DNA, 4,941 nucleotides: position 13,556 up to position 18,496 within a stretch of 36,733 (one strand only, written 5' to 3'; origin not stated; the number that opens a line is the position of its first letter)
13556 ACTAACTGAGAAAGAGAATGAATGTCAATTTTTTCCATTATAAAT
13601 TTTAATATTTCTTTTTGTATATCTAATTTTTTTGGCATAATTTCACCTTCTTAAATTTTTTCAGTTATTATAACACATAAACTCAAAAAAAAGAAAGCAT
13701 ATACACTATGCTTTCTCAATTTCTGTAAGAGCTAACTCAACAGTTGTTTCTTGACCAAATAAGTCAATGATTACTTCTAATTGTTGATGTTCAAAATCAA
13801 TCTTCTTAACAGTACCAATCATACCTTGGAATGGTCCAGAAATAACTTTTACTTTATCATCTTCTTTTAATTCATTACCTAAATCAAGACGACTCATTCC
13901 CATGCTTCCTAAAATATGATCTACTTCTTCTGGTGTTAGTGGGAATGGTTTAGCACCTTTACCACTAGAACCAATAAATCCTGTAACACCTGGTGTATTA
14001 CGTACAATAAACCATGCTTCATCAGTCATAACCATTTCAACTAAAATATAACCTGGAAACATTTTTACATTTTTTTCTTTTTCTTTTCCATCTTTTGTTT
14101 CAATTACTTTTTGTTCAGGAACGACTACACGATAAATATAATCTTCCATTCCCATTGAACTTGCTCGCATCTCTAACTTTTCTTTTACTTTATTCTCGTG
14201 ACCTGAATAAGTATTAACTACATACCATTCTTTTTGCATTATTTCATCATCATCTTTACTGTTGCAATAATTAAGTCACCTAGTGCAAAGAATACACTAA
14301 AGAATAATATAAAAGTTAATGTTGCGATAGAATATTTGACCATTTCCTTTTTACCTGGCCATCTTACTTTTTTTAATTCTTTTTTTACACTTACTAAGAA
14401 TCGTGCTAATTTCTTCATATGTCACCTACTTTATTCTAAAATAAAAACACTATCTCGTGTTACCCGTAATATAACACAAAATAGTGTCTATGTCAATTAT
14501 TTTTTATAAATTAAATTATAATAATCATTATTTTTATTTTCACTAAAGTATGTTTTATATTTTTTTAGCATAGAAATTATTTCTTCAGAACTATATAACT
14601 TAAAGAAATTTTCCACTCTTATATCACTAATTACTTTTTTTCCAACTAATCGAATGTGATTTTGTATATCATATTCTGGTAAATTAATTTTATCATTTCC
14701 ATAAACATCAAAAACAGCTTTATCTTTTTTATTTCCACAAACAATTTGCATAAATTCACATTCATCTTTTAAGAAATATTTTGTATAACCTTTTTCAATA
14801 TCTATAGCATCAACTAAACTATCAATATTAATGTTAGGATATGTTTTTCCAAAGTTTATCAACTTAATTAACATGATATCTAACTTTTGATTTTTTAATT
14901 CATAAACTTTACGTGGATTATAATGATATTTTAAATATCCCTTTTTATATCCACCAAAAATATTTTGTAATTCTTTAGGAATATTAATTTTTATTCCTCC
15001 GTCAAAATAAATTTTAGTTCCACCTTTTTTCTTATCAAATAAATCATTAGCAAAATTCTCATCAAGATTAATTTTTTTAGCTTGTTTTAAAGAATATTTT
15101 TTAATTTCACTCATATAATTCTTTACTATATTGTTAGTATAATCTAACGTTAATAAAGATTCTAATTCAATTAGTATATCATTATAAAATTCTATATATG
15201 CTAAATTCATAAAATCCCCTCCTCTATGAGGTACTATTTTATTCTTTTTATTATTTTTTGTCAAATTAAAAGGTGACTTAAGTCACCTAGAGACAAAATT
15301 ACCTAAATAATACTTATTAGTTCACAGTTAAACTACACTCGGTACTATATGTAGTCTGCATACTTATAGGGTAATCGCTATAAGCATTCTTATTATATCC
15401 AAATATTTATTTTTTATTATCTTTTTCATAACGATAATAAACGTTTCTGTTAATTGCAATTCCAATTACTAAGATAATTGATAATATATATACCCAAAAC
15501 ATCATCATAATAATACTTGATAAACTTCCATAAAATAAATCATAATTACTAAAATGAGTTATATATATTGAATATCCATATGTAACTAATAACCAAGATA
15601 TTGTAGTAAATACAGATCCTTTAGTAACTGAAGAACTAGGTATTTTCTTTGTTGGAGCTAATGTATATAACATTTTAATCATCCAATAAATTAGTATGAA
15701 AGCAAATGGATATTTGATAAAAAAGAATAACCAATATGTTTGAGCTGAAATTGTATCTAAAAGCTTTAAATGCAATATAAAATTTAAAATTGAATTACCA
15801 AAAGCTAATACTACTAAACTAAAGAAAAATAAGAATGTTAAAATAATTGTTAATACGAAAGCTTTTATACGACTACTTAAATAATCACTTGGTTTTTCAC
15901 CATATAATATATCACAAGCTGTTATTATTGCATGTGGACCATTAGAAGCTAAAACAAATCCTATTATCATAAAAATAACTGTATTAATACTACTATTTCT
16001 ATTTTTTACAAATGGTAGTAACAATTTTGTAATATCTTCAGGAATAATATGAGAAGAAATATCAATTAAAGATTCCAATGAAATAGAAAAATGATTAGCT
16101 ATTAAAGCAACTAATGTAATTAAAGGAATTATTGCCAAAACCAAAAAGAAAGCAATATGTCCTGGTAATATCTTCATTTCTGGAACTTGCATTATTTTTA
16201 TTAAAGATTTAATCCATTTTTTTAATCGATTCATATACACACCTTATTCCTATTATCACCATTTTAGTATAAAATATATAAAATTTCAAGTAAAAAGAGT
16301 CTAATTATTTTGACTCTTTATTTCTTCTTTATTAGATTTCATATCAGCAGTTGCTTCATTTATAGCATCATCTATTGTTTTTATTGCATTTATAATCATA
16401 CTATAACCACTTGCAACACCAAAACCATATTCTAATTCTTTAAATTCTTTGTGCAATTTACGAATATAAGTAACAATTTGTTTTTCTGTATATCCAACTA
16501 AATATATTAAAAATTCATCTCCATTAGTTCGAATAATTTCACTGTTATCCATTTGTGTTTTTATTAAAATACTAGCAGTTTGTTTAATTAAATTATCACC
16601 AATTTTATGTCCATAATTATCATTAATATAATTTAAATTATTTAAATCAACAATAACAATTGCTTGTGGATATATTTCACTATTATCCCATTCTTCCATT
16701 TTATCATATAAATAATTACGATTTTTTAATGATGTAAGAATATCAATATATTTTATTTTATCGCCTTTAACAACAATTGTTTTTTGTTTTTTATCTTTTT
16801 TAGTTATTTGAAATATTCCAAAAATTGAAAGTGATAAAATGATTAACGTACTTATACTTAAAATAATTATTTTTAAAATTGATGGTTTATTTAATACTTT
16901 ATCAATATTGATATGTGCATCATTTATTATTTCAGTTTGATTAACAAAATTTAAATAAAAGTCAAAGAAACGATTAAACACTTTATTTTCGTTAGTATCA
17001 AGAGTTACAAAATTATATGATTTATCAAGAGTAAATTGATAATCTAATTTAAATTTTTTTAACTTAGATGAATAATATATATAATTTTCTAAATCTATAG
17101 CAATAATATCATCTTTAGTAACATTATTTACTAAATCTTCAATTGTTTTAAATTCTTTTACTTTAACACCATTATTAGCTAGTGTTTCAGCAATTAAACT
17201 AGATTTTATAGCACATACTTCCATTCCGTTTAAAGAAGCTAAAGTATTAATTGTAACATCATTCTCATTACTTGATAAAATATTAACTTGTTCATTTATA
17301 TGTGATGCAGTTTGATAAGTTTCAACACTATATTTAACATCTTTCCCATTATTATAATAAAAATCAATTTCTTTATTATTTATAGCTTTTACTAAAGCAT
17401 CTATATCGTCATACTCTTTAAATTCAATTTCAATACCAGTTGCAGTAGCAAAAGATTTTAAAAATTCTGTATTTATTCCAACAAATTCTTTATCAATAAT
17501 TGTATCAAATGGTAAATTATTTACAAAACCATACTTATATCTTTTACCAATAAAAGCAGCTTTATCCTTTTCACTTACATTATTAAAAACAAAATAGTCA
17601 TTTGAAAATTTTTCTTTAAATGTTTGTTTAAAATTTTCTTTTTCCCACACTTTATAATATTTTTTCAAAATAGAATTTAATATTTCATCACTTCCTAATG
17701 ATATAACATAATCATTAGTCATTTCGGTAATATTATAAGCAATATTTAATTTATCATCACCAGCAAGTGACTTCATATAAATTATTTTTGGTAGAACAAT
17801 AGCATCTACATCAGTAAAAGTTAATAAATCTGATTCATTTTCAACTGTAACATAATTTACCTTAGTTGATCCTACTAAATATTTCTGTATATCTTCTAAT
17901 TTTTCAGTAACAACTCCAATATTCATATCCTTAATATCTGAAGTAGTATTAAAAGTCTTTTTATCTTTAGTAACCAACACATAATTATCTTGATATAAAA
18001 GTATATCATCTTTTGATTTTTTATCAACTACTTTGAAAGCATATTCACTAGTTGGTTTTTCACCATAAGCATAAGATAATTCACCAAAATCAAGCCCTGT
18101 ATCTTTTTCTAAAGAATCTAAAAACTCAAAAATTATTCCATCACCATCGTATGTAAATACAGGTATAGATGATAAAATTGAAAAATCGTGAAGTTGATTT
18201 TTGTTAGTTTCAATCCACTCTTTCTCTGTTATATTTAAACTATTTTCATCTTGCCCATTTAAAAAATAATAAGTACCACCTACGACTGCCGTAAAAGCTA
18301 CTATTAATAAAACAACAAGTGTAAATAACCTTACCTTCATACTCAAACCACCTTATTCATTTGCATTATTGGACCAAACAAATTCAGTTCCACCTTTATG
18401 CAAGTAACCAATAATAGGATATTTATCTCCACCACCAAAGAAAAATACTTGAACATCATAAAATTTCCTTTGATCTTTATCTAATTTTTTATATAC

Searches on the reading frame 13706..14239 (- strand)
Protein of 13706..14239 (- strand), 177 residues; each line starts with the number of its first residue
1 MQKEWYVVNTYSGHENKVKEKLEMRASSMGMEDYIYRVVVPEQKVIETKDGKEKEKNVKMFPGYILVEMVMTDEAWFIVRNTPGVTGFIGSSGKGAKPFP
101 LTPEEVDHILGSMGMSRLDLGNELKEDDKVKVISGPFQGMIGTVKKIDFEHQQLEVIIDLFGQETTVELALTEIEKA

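Call 5: search_protein_families(library=pfam, proteins=[window:13706-14239:-], max_evalue=0.1)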
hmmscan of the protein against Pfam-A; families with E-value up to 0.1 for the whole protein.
window:13706-14239:- (177 aa): 8 families
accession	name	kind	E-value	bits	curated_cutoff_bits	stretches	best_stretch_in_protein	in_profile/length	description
PF02357.24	NusG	-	8.9e-32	109.9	22.2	1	3-109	1-92/93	Transcription termination factor nusG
PF00467.35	KOW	-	4e-06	26.9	22.3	1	127-148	2-23/32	KOW motif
PF23291.1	KOW4_SPT5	-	6.5e-05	23.2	27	1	121-147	6-32/55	Transcription elongation factor SPT5, fourth KOW domain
PF23290.1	KOW5_SPT5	-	0.0032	17.4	27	1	129-148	5-24/46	Transcription elongation factor SPT5, fifth KOW domain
PF02699.20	YajC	-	0.021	15.1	28.2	1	122-167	33-71/78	Preprotein translocase subunit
PF23284.2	KOW2_Spt5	-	0.03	14.6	28.9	1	128-149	3-24/50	Transcription elongation factor SPT5, second KOW domain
PF23287.1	KOW7_SPT5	-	0.037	14.3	27.1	1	126-148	5-27/52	Transcription elongation factor SPT5, seventh KOW domain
PF13051.11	DUF3912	-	0.057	14.1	23.1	0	129-169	18-60/92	Protein of unknown function (DUF3912)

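Call 15: find_related_loci(query=window:13706-14239:-, collection=genome_contigs, flank=10000)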
Query window:13706-14239:- (177 aa) in genome_contigs; peptide patterns used: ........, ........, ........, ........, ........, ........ (x = any residue, [..] = any of these).
599 stretches matched a pattern (row limit reached: there are more); 516 encode a relative of the query (tblastn E <= 1e-3); the best 80 are kept; 80 distinct loci.
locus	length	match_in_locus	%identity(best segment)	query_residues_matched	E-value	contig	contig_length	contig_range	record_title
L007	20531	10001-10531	89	1-177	1e-105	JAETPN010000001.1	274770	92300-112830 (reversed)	MAG: Bacillota bacterium isolate S21_Bin6 scaffold_20, whole genome shotgun sequence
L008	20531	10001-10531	83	1-177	9e-97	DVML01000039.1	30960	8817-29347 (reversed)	MAG TPA_asm: Candidatus Fimihabitans intestinipullorum isolate CHK197-8231 CHK197__C282129_L30960_ERR3414592, whole geno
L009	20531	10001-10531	84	1-177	8e-97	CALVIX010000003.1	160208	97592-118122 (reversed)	MAG: uncultured Bacilli bacterium isolate BRZ_FQ__bin7 genome assembly, contig: BRZ_FQ__NODE_87_length_160208_cov_9.3942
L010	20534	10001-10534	84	1-177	8e-97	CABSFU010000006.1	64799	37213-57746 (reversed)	MAG TPA_asm: uncultured Bacillales bacterium isolate MGYG-HGUT-02248 genome assembly, contig: GUT_GENOME139761_6, whole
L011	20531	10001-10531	83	1-177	4e-96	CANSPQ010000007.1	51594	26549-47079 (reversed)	MAG TPA_asm: uncultured Bacillales bacterium isolate SRR15730548_bin.42_metawrap_v1.3_MAG genome assembly, contig: NODE.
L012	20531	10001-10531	82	1-177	2e-95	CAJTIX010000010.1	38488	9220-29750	MAG TPA_asm: uncultured Bacilli bacterium isolate MGBC103251 genome assembly, contig: MGBC103251.10, whole genome shotgu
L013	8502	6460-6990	80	1-177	4e-95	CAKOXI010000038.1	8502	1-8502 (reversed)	MAG: uncultured Bacilli bacterium isolate REFINED_METABAT215_TOP10_CONTIGS_1500_ASSEMBLY_K77_MERGED__Hadza_MoBio_hadza-E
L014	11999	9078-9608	82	1-177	5e-95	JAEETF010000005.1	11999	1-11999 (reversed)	MAG: Bacilli bacterium isolate Tb.RUG.4 k141_691802_flag=1_multi=12.0000_len=11999, whole genome shotgun sequence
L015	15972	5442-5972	81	1-177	1e-94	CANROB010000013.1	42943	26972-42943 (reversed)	MAG: uncultured Bacilli bacterium isolate Lapin-020__bin65 genome assembly, contig: Lapin-020__NODE_945_length_42943_cov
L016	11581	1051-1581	82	1-177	7e-95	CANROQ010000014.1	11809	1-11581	MAG: uncultured Bacilli bacterium isolate Lapin-019__bin42 genome assembly, contig: Lapin-019__NODE_3148_length_11809_co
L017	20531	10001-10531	81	1-177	2e-94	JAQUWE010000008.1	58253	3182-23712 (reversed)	MAG: Bacilli bacterium isolate STD2_183 NODE_1791_length_58253_cov_4.977686_Sandtown_D2, whole genome shotgun sequence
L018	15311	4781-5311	81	1-177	6e-94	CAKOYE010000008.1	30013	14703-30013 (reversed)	MAG: uncultured Bacilli bacterium isolate REFINED_METABAT215_TOP10_CONTIGS_1500_ASSEMBLY_K77_MERGED__Hadza_PheChl_Fiber-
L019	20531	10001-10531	82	1-177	5e-94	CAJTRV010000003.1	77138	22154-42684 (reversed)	MAG TPA_asm: uncultured Bacilli bacterium isolate MGBC107952 genome assembly, contig: MGBC107952.3, whole genome shotgun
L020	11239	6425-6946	80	2-175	2e-93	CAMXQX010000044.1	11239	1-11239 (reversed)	MAG TPA_asm: uncultured Firmicutes bacterium isolate SRR14920958_bin.20_metawrap_v1.3_MAG genome assembly, contig: NODE.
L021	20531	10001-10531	81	1-177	3e-93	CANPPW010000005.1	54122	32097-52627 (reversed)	MAG TPA_asm: uncultured Tenericutes bacterium isolate SRR15730559_bin.36_metawrap_v1.3_MAG genome assembly, contig: NODE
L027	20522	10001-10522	81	1-177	3e-92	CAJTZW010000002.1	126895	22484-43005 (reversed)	MAG TPA_asm: uncultured Bacilli bacterium isolate MGBC122606 genome assembly, contig: MGBC122606.2, whole genome shotgun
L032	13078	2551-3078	79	1-176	3e-91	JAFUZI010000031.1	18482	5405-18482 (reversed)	MAG: Bacilli bacterium isolate RGIG4963 Roe_deer_Rumen-4__c60332, whole genome shotgun sequence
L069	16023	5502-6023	77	1-177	2e-87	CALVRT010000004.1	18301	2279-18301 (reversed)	MAG: uncultured Bacilli bacterium isolate E0_DP__bin64 genome assembly, contig: E0_DP__k127_1763589, whole genome shotgu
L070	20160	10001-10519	78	1-176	2e-87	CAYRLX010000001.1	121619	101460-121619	MAG TPA_asm: uncultured Muribaculaceae bacterium isolate SRP278969_co2_639 genome assembly, contig: NODE_50_length_12161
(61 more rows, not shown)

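Call 31: search_protein_families(library=pfam, proteins=[L007:10959-11852:+, L007:12246-12815:+, L007:12986-13588:+, L070:10542-12308:+], max_evalue=0.01)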
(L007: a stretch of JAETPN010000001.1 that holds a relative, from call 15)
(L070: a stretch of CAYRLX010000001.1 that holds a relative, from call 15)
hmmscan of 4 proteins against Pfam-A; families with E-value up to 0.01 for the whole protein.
L007:10959-11852:+ (297 aa): 2 families
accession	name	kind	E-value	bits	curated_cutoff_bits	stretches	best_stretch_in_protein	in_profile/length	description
PF10543.14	ORF6N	-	1.3e-32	112.3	27.8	1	15-103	2-86/86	ORF6N domain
PF09669.15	Phage_pRha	-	0.0024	18.8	29.9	1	44-125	14-91/91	Phage regulatory protein Rha (Phage_pRha)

L007:12246-12815:+ (189 aa): 1 family
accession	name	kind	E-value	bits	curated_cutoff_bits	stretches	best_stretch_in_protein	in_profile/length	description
PF01725.21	Ham1p_like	-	2.2e-35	122.7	22.5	1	4-169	1-173/186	Ham1 family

L007:12986-13588:+ (200 aa): 0 families

L070:10542-12308:+ (588 aa): 1 family
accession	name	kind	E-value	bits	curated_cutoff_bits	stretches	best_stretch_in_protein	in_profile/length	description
PF13475.11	DUF4116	-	2e-57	190.9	24.9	7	340-386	1-47/49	Domain of unknown function (DUF4116)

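Call 102: search_protein_families(library=padloc, proteins=[L007:10959-11852:+, L007:12246-12815:+, L007:12986-13588:+, L070:10542-12308:+, L069:6621-7109:+, L010:10539-11006:+, L011:10540-11064:+, L027:10552-11403:+, L032:3088-3654:+], max_evalue=0.01)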
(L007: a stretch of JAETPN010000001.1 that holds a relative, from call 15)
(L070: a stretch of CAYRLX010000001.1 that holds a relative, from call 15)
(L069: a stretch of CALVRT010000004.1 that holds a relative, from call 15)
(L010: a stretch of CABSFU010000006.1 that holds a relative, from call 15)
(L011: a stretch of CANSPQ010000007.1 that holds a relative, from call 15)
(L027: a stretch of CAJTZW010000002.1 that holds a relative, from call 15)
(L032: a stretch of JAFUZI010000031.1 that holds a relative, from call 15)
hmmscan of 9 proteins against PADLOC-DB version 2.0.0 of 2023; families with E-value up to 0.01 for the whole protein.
L007:10959-11852:+ (297 aa): 4 families
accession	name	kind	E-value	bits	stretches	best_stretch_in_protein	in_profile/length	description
PDLC04869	PDC-S05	-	1.6e-94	314.6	1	10-293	15-302/306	-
PDLC04856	PDC-S05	-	1.2e-47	159.9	1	11-160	11-163/177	-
PDLC04849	PDC-S05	-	8.4e-34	114.9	1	7-128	5-122/183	-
PDLC04879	PDC-S05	-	5.5e-32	109.4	1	124-289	118-282/285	-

L007:12246-12815:+ (189 aa): 0 families

L007:12986-13588:+ (200 aa): 0 families

L070:10542-12308:+ (588 aa): 0 families

L069:6621-7109:+ (162 aa): 0 families

L010:10539-11006:+ (155 aa): 0 families

L011:10540-11064:+ (174 aa): 0 families

L027:10552-11403:+ (283 aa): 0 families

L032:3088-3654:+ (188 aa): 0 families
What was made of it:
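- On Core-gene-flanked variable hotspot (cDHS-like): One strong PADLOC candidate match (PDC-S05, L007) among 10 proteins tested (call 102).
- The nearest species representative (L007) carries a strong PADLOC defence-candidate match, PDC-S05 at E=1.6e-94, in the same slot (call 102).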

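Call 104: find_encoding_contigs(protein=window:13706-14239:-, flank=10000, max_places=10)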
Protein window:13706-14239:- (177 aa): 22 contigs read that carry it; 10 places shown.
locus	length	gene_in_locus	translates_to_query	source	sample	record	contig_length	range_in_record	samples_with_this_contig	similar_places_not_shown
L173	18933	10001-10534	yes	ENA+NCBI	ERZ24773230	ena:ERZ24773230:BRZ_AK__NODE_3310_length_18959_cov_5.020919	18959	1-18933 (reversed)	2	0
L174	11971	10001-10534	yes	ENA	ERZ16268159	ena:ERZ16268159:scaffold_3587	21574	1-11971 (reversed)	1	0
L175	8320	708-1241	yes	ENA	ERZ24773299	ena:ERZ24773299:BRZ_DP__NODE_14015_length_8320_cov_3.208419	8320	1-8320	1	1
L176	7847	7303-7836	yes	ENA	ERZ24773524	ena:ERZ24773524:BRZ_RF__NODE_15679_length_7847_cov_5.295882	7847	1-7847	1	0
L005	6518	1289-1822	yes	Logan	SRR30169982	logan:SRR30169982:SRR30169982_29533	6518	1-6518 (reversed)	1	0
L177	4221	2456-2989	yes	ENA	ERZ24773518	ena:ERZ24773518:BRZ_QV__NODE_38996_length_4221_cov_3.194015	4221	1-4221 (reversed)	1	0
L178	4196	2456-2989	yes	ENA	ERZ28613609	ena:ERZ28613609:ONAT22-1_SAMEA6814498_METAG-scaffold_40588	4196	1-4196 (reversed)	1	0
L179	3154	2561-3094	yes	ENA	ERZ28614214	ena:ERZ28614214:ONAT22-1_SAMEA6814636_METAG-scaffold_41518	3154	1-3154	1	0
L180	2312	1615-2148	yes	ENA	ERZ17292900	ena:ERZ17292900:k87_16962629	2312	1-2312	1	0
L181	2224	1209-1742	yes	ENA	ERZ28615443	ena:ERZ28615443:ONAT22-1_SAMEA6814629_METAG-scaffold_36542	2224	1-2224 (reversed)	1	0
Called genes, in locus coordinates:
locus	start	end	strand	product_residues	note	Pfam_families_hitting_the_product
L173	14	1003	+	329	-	PF03193:RsgA_GTPase, PF01926:MMR_HSR1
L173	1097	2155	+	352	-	PF02661:Fic, PF13412:HTH_24 (weak)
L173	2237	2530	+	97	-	PF02686:GatC (weak)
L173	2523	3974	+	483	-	PF01425:Amidase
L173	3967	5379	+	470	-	PF02934:GatB_N, PF02637:GatB_Yqey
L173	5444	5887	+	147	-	-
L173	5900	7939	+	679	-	PF00990:GGDEF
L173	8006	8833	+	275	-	PF03631:Virul_fac_BrkB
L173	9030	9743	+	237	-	-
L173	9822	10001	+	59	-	PF00584:SecE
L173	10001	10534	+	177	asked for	PF02357:NusG, PF00467:KOW (weak)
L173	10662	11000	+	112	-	-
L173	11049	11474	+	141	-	PF03946:Ribosomal_L11_N, PF00298:Ribosomal_L11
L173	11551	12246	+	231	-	PF00687:Ribosomal_L1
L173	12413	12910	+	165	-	PF00466:Ribosomal_L10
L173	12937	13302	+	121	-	PF16320:Ribosomal_L12_N, PF00542:Ribosomal_L12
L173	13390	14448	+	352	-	-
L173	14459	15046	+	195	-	PF05175:MTS, PF06325:PrmA, PF13649:Methyltransf_25 (weak), PF13847:Methyltransf_31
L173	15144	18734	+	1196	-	PF04563:RNA_pol_Rpb2_1, PF04561:RNA_pol_Rpb2_2, PF04565:RNA_pol_Rpb2_3, PF10385:RNA_pol_Rpb2_45, PF00562:RNA_pol_Rpb2_6, PF04560:RNA_pol_Rpb2_7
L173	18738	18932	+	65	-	?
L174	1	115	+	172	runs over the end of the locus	PF09419:PGP_phosphatase, PF00702:Hydrolase, PF13419:HAD_2, PF13242:Hydrolase_like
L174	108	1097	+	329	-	PF03193:RsgA_GTPase, PF00350:Dynamin_N (faint), PF01926:MMR_HSR1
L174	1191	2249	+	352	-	PF02661:Fic, PF13412:HTH_24 (weak)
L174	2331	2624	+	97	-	PF02686:GatC (weak)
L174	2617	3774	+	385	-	PF01425:Amidase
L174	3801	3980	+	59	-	-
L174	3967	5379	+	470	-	PF02934:GatB_N, PF02637:GatB_Yqey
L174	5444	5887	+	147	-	-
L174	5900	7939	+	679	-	PF00990:GGDEF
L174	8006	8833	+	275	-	PF03631:Virul_fac_BrkB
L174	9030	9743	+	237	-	-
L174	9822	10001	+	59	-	PF00584:SecE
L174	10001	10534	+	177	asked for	PF02357:NusG, PF00467:KOW (weak)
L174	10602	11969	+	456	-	?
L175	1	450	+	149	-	?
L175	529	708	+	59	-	PF00584:SecE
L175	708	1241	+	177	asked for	PF02357:NusG, PF00467:KOW (weak)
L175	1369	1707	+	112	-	-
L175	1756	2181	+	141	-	PF03946:Ribosomal_L11_N, PF00298:Ribosomal_L11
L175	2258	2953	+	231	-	PF00687:Ribosomal_L1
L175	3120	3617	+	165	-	PF00466:Ribosomal_L10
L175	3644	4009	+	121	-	PF16320:Ribosomal_L12_N, PF00542:Ribosomal_L12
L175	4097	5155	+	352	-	-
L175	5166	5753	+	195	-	PF05175:MTS, PF06325:PrmA, PF13649:Methyltransf_25 (weak), PF13847:Methyltransf_31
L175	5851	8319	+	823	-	?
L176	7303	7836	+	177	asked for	PF02357:NusG, PF00467:KOW (weak)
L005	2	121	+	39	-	?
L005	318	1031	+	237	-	-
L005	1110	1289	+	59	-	PF00584:SecE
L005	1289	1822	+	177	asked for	PF02357:NusG, PF00467:KOW (weak)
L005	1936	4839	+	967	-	-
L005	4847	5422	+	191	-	-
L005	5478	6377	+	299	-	-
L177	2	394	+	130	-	?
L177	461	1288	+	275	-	PF03631:Virul_fac_BrkB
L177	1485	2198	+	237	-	-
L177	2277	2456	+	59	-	PF00584:SecE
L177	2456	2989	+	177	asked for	PF02357:NusG, PF00467:KOW (weak)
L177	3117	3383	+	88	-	-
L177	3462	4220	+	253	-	?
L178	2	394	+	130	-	?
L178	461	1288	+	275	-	PF03631:Virul_fac_BrkB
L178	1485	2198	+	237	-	-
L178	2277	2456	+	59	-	PF00584:SecE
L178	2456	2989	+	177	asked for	PF02357:NusG, PF00467:KOW (weak)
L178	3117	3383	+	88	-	-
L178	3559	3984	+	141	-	PF03946:Ribosomal_L11_N, PF00298:Ribosomal_L11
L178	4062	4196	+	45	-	?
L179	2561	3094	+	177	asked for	PF02357:NusG, PF00467:KOW (weak)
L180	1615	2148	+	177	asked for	PF02357:NusG, PF00467:KOW (weak)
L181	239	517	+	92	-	-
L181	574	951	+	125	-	-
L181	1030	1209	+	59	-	PF00584:SecE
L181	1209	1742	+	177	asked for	PF02357:NusG, PF00467:KOW (weak)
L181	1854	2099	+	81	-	-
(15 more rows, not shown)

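Call 106: search_protein_families(library=pfam, proteins=[L177:3462-4220:+, L173:13390-14448:+, L173:10662-11000:+], max_evalue=0.01)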
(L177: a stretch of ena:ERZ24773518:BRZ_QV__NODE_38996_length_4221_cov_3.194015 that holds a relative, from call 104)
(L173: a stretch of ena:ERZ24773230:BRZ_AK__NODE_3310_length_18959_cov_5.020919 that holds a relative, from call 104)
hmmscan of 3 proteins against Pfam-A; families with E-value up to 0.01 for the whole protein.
L177:3462-4220:+ (253 aa): 6 families
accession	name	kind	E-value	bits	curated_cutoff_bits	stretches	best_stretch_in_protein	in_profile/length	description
PF13518.12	HTH_28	-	1.5e-11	44.6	25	1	21-70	1-51/52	Helix-turn-helix domain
PF13551.12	HTH_29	-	3e-11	43.7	28.1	1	22-82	1-63/64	Winged helix-turn helix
PF13565.12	HTH_32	-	4.3e-09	37.2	33.7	1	47-121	1-72/73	Homeodomain-like domain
PF13384.12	HTH_23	-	9.1e-09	35.3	24.6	1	19-63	4-49/50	Homeodomain-like domain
PF13011.12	LZ_Tnp_IS481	-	1.6e-06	28.7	22.2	1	34-85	28-79/85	leucine-zipper of insertion element IS481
PF00665.32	rve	-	0.0059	17.3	32.6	0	175-246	22-81/102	Integrase core domain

L173:13390-14448:+ (352 aa): 0 families

L173:10662-11000:+ (112 aa): 0 families
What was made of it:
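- An IS481-type transposase sits in the slot of another strain (call 106).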

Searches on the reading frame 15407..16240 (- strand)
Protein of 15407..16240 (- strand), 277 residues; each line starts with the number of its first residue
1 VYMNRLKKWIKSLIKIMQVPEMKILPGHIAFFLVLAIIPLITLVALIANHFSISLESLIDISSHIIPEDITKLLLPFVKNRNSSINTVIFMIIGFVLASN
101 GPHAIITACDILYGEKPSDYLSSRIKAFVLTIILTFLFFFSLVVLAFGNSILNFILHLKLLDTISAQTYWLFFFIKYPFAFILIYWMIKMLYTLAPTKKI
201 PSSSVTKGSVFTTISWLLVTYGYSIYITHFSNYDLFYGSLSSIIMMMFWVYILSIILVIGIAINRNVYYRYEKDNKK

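Call 35: search_protein_families(library=pfam, proteins=[window:15407-16240:-], max_evalue=0.001)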
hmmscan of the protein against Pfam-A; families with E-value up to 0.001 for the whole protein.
window:15407-16240:- (277 aa): 1 family
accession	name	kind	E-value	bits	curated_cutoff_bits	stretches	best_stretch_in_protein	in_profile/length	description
PF03631.20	Virul_fac_BrkB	-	1.2e-43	150.1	33.7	1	28-269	11-257/259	Virulence factor BrkB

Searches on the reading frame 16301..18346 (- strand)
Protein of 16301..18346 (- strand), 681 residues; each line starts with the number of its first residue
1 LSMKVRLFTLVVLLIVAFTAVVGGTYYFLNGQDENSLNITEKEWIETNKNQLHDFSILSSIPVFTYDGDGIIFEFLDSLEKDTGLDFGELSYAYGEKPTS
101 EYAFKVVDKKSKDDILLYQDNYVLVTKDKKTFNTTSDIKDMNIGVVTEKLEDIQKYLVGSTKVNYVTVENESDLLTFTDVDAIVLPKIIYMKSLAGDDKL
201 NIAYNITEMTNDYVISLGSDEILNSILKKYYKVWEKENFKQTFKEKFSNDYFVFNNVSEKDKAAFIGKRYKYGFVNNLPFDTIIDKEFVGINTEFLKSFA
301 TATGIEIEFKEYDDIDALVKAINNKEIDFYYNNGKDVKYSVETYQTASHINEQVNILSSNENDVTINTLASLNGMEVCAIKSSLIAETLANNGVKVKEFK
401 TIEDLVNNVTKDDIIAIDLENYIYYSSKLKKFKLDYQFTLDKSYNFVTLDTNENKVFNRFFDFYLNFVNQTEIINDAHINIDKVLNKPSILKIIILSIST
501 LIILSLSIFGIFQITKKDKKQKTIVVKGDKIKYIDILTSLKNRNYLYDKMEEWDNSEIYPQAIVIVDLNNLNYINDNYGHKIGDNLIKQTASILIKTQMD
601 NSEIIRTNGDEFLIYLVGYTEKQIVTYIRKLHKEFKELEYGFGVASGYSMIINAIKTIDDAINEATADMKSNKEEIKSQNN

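Call 35: search_protein_families(library=pfam, proteins=[window:16301-18346:-], max_evalue=0.001)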
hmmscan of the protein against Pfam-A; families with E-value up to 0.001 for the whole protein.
window:16301-18346:- (681 aa): 1 family
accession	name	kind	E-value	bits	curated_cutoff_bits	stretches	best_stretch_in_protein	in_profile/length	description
PF00990.26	GGDEF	-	6.8e-21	75.1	23.8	1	533-676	2-158/161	Diguanylate cyclase, GGDEF domain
